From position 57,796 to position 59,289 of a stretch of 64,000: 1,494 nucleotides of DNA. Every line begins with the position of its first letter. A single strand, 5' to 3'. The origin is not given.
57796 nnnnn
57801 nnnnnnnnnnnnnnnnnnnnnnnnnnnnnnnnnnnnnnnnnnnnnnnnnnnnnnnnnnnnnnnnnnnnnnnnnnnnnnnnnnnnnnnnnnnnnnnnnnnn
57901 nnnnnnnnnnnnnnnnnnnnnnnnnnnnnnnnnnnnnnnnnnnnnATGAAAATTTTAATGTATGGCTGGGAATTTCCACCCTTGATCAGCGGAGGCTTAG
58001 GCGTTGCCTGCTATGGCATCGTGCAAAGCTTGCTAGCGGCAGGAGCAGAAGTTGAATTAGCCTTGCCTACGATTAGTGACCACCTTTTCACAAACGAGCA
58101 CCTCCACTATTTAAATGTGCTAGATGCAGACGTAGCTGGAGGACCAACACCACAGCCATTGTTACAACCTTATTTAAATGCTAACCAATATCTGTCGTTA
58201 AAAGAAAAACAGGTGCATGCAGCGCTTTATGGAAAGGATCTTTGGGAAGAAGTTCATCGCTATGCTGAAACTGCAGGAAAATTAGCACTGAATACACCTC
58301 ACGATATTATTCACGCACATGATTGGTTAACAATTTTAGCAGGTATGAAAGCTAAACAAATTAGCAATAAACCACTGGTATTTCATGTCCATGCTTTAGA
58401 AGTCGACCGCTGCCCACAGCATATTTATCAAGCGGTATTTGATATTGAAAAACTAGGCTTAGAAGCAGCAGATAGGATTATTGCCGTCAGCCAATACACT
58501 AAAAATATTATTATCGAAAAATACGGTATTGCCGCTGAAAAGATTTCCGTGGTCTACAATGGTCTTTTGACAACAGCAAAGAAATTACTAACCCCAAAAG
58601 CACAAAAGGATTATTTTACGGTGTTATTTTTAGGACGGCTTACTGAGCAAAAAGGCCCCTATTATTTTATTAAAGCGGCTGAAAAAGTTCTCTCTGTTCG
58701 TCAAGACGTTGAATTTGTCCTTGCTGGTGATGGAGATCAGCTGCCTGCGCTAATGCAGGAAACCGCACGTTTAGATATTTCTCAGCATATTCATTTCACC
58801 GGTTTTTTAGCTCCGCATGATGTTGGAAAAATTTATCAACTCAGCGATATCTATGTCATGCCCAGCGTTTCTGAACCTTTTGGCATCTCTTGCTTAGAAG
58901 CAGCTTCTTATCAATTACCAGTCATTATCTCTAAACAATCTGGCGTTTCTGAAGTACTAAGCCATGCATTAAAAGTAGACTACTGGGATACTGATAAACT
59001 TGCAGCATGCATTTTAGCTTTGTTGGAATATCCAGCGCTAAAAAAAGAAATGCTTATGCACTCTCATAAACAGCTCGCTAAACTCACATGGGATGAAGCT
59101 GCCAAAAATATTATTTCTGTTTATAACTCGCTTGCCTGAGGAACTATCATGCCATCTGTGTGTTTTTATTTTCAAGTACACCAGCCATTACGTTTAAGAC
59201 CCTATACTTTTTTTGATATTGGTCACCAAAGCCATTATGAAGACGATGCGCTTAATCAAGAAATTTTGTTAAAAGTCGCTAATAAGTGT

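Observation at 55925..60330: Compact non-canonical alpha-glucan operon (debranching-enzyme-like, GT4 synthase-like, GH57) fused behind proS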

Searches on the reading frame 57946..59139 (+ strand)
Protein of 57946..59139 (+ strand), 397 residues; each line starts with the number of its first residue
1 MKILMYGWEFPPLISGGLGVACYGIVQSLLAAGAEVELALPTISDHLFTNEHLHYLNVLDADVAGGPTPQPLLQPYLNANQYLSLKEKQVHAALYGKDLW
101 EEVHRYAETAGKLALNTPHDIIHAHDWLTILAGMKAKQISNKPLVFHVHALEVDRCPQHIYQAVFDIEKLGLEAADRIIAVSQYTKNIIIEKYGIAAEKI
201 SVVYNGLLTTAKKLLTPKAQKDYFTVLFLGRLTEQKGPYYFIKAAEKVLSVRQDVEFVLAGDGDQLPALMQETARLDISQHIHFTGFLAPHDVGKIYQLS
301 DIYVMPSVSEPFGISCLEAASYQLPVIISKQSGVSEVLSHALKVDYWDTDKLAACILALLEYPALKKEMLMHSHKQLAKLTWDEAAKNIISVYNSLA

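Call 3: search_protein_families(library=pfam, proteins=[window:57946-59139:+])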
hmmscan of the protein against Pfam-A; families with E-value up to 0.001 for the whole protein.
window:57946-59139:+ (397 aa): 7 families
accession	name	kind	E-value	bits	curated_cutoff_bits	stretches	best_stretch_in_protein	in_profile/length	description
PF00534.26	Glycos_transf_1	-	5.3e-31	107.9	26.4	1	219-365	11-161/172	Glycosyl transferases group 1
PF13692.12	Glyco_trans_1_4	-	8e-30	104.4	27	1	225-361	3-141/142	Glycosyl transferases group 1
PF13439.12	Glyco_transf_4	-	3.1e-22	79.8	28.5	1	16-207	2-166/170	Glycosyltransferase Family 4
PF08323.17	Glyco_transf_5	-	5.5e-19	69.3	22.7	1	2-194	1-230/239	Starch synthase catalytic domain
PF20706.3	GT4-conflict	-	5.8e-15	55.6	26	1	166-345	138-327/385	Family 4 Glycosyltransferase in conflict systems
PF13579.12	Glyco_trans_4_4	-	2.2e-14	54.5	29.7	1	16-206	1-158/158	Glycosyl transferase 4-like domain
PF00982.27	Glyco_transf_20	-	6.9e-06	25.5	32.5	1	282-376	354-453/473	Glycosyltransferase family 20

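Call 4: search_protein_families(library=ncbifam, proteins=[window:57946-59139:+])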
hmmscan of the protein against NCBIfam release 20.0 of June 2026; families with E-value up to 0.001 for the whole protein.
window:57946-59139:+ (397 aa): 46 families (the best 25 are shown)
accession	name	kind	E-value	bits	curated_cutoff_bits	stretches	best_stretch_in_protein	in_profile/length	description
TIGR02149.1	glgA_Coryne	subfamily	1.3e-38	133.1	302.4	1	119-395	84-389/391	glycogen synthase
TIGR04157.1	glyco_rSAM_CFB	subfamily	2e-38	132.4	400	1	121-377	121-389/406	TIGR04157 family glycosyltransferase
TIGR02095.1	glgA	subfamily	2.2e-25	89.2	328.45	2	220-396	291-477/477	glycogen/starch synthase, ADP-glucose type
TIGR03449.1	mycothiol_MshA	equivalog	1.3e-24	86.8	462.5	1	117-395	101-402/406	D-inositol-3-phosphate glycosyltransferase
TIGR03999.1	thiol_BshA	equivalog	1.1e-20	73.9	273.7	1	117-394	83-367/375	N-acetyl-alpha-D-glucosaminyl L-malate synthase BshA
TIGR04047.1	MSMEG_0565_glyc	hypoth_equivalog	2.2e-20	73.1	259.85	1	116-394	84-372/373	MSMEG_0565 family glycosyltransferase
NF038295.1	EPS_HpsP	equivalog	1e-19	70.8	550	1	159-396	141-387/388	hormogonium polysaccharide biosynthesis glycosyltransferase HpsP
NF041876.1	EPS_EpsE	equivalog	5.2e-19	68.7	400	1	213-377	204-376/389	exopolysaccharide biosynthesis GT4 family glycosyltransferase EpsE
NF047684.1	TeichurnBiosyTuaC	equivalog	4.5e-18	65.4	550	1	118-394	108-387/391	teichuronic acid biosynthesis protein TuaC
NF041010.1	glycosy_Agl16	equivalog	8.6e-17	61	575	1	141-396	104-351/352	glycosylation protein Agl16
TIGR03088.1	stp2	hypoth_equivalog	1.2e-16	60.7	409.05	1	176-378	138-349/374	TIGR03088 family PEP-CTERM/XrtA system glycosyltransferase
TIGR04063.1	stp3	hypoth_equivalog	6.7e-16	58.2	442.05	1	93-396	67-395/397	TIGR04063 family PEP-CTERM/XrtA system glycosyltransferase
NF046085.1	XrtY_assoc_Gly1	equivalog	2.9e-14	52.8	400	1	178-339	164-324/387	XrtY-associated glycosyltransferase XYAG1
NF001900.0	PRK00654.1-3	equivalog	8.9e-14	50.8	509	1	219-340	268-388/481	glycogen synthase GlgA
NF053513.1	Gtran_IagA_BgsA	equivalog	1.5e-13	50.5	460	1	133-339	59-275/333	LTA glycolipid anchor biosynthesis glycosyltransferase, IagA/BgsA family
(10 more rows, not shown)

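Call 11: search_solved_structures(query=window:57946-59139:+, max_evalue=0.001, show_alignments=2)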
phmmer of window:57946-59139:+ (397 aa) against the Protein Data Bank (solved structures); distinct sequences matched with E-value up to 0.001: 63 (the best 60 are shown).
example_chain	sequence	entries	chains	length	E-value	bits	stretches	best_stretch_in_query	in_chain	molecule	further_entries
3fro_A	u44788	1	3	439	6.7e-20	74.7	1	1-394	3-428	GlgA glycogen synthase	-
2bis_A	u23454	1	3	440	6.7e-20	74.7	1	1-394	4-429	GLGA GLYCOGEN SYNTHASE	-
3l01_A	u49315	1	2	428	1.3e-19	73.8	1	1-393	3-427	GlgA glycogen synthase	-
6tvp_A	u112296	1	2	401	5.3e-19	71.7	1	120-394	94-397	Alpha-maltose-1-phosphate synthase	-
4xso_B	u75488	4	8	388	8e-14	54.7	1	118-342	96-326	Alr3699 protein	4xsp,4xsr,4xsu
4n9w_A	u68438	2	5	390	1.4e-12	50.6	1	118-396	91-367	GDP-mannose-dependent alpha-(1-2)-phosphatidylinositol mannosyltransferase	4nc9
2gej_A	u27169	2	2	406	1.6e-12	50.5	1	118-396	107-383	PHOSPHATIDYLINOSITOL MANNOSYLTRANSFERASE (PimA)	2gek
3c4q_A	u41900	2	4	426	1.4e-10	44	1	117-395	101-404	Predicted glycosyltransferases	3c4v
3c48_A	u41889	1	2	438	1.5e-10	43.9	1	117-395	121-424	Predicted glycosyltransferases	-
3oka_A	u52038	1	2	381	2.6e-10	43.2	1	229-383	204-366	GDP-mannose-dependent alpha-(1-6)-phosphatidylinositol monomannoside mannosyltransferase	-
3okc_A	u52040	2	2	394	2.8e-10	43.1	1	229-383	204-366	GDP-mannose-dependent alpha-(1-6)-phosphatidylinositol monomannoside mannosyltransferase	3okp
6n1x_A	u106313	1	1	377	2.8e-10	43.1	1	120-369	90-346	Glycosyltransferase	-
6d9t_A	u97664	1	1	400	3.2e-10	42.8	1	120-369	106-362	Glycosyl transferase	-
9m88_C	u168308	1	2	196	3.8e-08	36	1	212-362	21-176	Glycogen synthase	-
2bfw_A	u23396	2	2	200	4e-08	35.9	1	212-362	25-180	GLGA GLYCOGEN SYNTHASE | PGS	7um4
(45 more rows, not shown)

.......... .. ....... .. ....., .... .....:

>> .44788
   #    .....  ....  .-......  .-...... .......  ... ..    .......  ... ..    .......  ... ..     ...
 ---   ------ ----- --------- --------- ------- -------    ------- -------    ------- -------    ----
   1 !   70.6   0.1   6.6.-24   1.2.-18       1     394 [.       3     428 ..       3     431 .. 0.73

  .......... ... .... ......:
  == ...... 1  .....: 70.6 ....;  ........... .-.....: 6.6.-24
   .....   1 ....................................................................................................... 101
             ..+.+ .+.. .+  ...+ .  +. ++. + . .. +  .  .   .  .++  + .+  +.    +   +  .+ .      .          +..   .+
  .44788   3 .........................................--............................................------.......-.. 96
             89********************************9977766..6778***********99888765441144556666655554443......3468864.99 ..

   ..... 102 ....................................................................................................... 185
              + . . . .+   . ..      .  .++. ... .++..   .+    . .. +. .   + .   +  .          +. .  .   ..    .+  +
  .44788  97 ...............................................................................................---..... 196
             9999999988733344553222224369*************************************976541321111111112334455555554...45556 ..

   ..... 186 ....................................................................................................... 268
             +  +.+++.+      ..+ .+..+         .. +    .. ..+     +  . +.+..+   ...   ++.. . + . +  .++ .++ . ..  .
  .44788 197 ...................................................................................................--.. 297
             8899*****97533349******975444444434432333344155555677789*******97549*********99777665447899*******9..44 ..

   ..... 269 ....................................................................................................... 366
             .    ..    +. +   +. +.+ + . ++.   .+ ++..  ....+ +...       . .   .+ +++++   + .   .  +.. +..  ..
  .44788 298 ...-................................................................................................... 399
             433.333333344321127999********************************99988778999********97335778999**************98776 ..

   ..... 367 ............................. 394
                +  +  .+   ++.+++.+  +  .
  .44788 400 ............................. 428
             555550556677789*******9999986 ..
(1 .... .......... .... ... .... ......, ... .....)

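Call 24: find_homologous_proteins(query=window:57946-59139:+, max_evalue=0.00001)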
Query window:57946-59139:+ (397 aa): 7979 proteins with E <= 0.00001 among 8000 candidates; the best 120 are listed.
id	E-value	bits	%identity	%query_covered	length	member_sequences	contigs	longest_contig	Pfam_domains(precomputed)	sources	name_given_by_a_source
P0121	5.3e-240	814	92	100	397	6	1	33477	PF00534.27,PF13579.13,PF00982.28,PF08323.18,PF13439.13,PF20706.4,PF13692.13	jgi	jgi:glycosyltransferase involved in cell wall biosynthesis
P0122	8.5e-153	527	61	99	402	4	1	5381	PF00534.27,PF13579.13,PF00982.28,PF08323.18,PF13524.13,PF13439.13,PF20706.4,PF13692.13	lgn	-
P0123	5.1e-148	511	59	100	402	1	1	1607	PF00534.27,PF13579.13,PF00982.28,PF08323.18,PF13524.13,PF13439.13,PF20706.4,PF13692.13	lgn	-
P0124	1.0e-146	507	59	99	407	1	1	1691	PF00534.27,PF13579.13,PF00982.28,PF08323.18,PF13439.13,PF20706.4,PF13692.13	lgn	-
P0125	9.4e-146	504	59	100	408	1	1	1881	PF00534.27,PF13579.13,PF08323.18,PF13439.13,PF20706.4,PF13692.13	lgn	-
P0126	7.0e-145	501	59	100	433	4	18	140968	PF00534.27,PF13579.13,PF08323.18,PF13439.13,PF20706.4,PF13692.13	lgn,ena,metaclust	metaclust:\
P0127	7.5e-145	501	59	100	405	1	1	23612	PF00534.27,PF13579.13,PF00982.28,PF08323.18,PF13439.13,PF20706.4,PF13692.13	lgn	-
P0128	1.4e-144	500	59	100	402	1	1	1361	PF00534.27,PF13579.13,PF08323.18,PF13524.13,PF13439.13,PF20706.4,PF13692.13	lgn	-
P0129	6.9e-143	494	57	99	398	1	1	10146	PF00534.27,PF13579.13,PF08323.18,PF13524.13,PF13439.13,PF20706.4,PF13692.13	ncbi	-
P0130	1.3e-142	494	56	100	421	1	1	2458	PF00534.27,PF13477.13,PF13579.13,PF08323.18,PF13439.13,PF20706.4,PF13692.13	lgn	-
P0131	2.3e-141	489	56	100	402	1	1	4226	PF00534.27,PF13579.13,PF08323.18,PF13439.13,PF20706.4,PF13692.13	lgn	-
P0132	2.5e-141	489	58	99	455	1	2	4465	PF00534.27,PF13579.13,PF08323.18,PF13439.13,PF20706.4,PF13692.13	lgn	-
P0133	1.3e-140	487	58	99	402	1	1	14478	PF00534.27,PF13579.13,PF00982.28,PF08323.18,PF13439.13,PF20706.4,PF13692.13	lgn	-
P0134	3.3e-140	486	57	100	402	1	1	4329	PF00534.27,PF13579.13,PF08323.18,PF13439.13,PF20706.4,PF13692.13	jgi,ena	-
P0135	4.1e-140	485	57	99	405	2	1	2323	PF00534.27,PF13579.13,PF00982.28,PF08323.18,PF13524.13,PF13439.13,PF20706.4,PF13692.13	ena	-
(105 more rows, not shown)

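Call 65: search_solved_structures(query=A2, max_evalue=1e-10, show_alignments=0)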
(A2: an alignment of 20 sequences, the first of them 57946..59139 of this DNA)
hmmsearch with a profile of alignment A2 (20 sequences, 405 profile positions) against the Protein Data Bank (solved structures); distinct sequences matched with E-value up to 1e-10: 57.
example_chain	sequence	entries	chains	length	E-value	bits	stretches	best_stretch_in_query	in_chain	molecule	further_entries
6tvp_A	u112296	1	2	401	1.7e-35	126.1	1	121-402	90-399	Alpha-maltose-1-phosphate synthase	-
3fro_A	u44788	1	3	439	4.2e-28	101.8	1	125-401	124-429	GlgA glycogen synthase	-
2bis_A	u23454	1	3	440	4.2e-28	101.7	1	125-401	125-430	GLGA GLYCOGEN SYNTHASE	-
3l01_A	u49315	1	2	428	1.1e-27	100.4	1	125-399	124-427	GlgA glycogen synthase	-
3c4q_A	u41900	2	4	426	7.1e-25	91.1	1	119-403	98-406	Predicted glycosyltransferases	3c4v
3c48_A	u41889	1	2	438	7.8e-25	91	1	119-403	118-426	Predicted glycosyltransferases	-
5d00_A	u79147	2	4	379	3.1e-20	75.8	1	112-403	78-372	N-acetyl-alpha-D-glucosaminyl L-malate synthase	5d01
2jjm_A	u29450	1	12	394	3.2e-20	75.8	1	112-401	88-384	GLYCOSYL TRANSFERASE, GROUP 1 FAMILY PROTEIN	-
3mbo_A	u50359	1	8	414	3.7e-20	75.6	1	112-401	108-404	Glycosyltransferase, group 1 family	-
6kih_A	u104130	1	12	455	2.2e-18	69.8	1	103-403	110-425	Tll1590 protein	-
6n1x_A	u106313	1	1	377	1.2e-17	67.4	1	116-385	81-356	Glycosyltransferase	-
6d9t_A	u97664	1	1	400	1.3e-17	67.2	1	116-385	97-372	Glycosyl transferase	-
4n9w_A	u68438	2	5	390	5.7e-16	61.8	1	225-402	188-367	GDP-mannose-dependent alpha-(1-2)-phosphatidylinositol mannosyltransferase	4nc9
2gej_A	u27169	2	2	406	6.4e-16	61.6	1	225-402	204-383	PHOSPHATIDYLINOSITOL MANNOSYLTRANSFERASE (PimA)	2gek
8dvz_A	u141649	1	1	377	1.1e-15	60.8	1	165-402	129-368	N, N'-diacetylbacillosaminyl-diphospho-undecaprenol alpha-1,3-N-acetylgalactosaminyltransf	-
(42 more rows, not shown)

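Call 71: predict_structure(alignment_id=A2)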
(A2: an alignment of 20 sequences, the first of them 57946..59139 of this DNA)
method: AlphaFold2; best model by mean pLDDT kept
length: 397 residues; sequences in the alignment: 20
mean_pLDDT: 88.9   pTM: 0.87
mean pLDDT of the five models: 88.9, 87.8, 87.2, 86.1, 81.4
residues with pLDDT >= 90: 233; 70-90: 131; 50-70: 33; < 50: 0
segments of 3 or more residues with pLDDT < 50: none
pLDDT, mean of each block of 10 residues (from residue 1): 86 67 91 94 80 90 65 79 91 88 91 94 92 97 95 83 93 98 94 98 83 62 92 86 97 96 91 97 90 89 81 85 91 88 92 97 93 88 94 96
secondary structure, 60 per line:
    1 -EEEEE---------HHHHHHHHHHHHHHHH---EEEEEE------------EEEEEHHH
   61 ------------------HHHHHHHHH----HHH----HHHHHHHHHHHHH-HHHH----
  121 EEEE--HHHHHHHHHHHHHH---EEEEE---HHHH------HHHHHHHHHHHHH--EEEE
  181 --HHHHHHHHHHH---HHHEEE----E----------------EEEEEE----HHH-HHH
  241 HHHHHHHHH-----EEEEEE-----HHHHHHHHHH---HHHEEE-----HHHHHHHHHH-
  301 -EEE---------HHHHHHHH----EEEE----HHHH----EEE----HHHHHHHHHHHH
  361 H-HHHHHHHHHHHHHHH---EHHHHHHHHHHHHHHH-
elements in order: E2-6 H16-31 E35-40 E53-57 H79-87 H99-111 H113-116 E121-124 H127-140 E144-148 H152-155 H162-174 E177-180 H183-193 E200-202 E224-229 H238-249 E255-260 H266-275 E282-284 H290-299 E302-304 H314-321 E326-329 H334-337 E342-344 H349-361 H363-377 H382-396

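Call 73: fold_search(model_id=the predicted structure, library=pdb)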
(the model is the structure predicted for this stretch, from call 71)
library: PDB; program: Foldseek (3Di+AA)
matches with E <= 10: 1747; with E <= 0.001: 555
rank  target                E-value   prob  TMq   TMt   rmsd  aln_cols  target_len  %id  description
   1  3c4q_A                8.7e-25  1.00  0.78  0.79   4.2       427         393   20  Structure of the retaining glycosyltransferase MshA : The first step in mycothiol biosynthesis. Organism : Corynebacte (released 2008-04-01)
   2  3c48_B                1.7e-24  1.00  0.44  0.44  11.7       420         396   20  Structure of the retaining glycosyltransferase MshA: The first step in mycothiol biosynthesis. Organism: Corynebacteri (released 2008-03-25)
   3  3c48_A                1.9e-23  1.00  0.46  0.46  11.1       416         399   20  Structure of the retaining glycosyltransferase MshA: The first step in mycothiol biosynthesis. Organism: Corynebacteri (released 2008-03-25)
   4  6n1x                  4.3e-23  1.00  0.77  0.81   4.0       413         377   19  BshA from Staphylococcus aureus complexed with UDP and N-acetylglucosamine (released 2019-08-21)
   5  3c4q_B                6.4e-23  1.00  0.80  0.80   3.7       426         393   20  Structure of the retaining glycosyltransferase MshA : The first step in mycothiol biosynthesis. Organism : Corynebacte (released 2008-04-01)
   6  2bis_A                1.9e-22  1.00  0.72  0.65   6.8       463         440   24  Structure of glycogen synthase from Pyrococcus abyssi (released 2005-11-28)
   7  3fro_A                2.3e-22  1.00  0.73  0.66   6.1       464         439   22  Crystal structure of Pyrococcus abyssi glycogen synthase with open and closed conformations (released 2010-01-12)
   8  6tvp_B                2.4e-22  1.00  0.68  0.69   5.3       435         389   23  Structure of Mycobacterium smegmatis alpha-maltose-1-phosphate synthase GlgM (released 2020-04-22)
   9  5d00_B                2.7e-22  1.00  0.76  0.83   4.0       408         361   19  Crystal structure of BshA from B. subtilis complexed with N-acetylglucosaminyl-malate and UMP (released 2016-09-07)
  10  3l01_A                3.2e-22  1.00  0.70  0.65   7.4       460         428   23  Crystal structure of monomeric glycogen synthase from Pyrococcus abyssi (released 2010-12-29)
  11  6tvp_A                4.0e-22  1.00  0.71  0.73   5.1       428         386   23  Structure of Mycobacterium smegmatis alpha-maltose-1-phosphate synthase GlgM (released 2020-04-22)
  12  5d01_B                9.5e-22  1.00  0.73  0.80   5.0       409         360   19  Crystal structure of BshA from B. subtilis complexed with N-acetylglucosaminyl-malate (released 2016-09-07)
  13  6d9t                  1.4e-21  1.00  0.79  0.83   3.6       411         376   19  BshA from Staphylococcus aureus complexed with UDP (released 2019-05-08)
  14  5d01_A                2.8e-21  1.00  0.75  0.83   4.5       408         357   20  Crystal structure of BshA from B. subtilis complexed with N-acetylglucosaminyl-malate (released 2016-09-07)
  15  3mbo_A                4.8e-21  1.00  0.77  0.82   3.8       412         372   18  Crystal Structure of the Glycosyltransferase BaBshA bound with UDP and L-malate (released 2010-09-29)
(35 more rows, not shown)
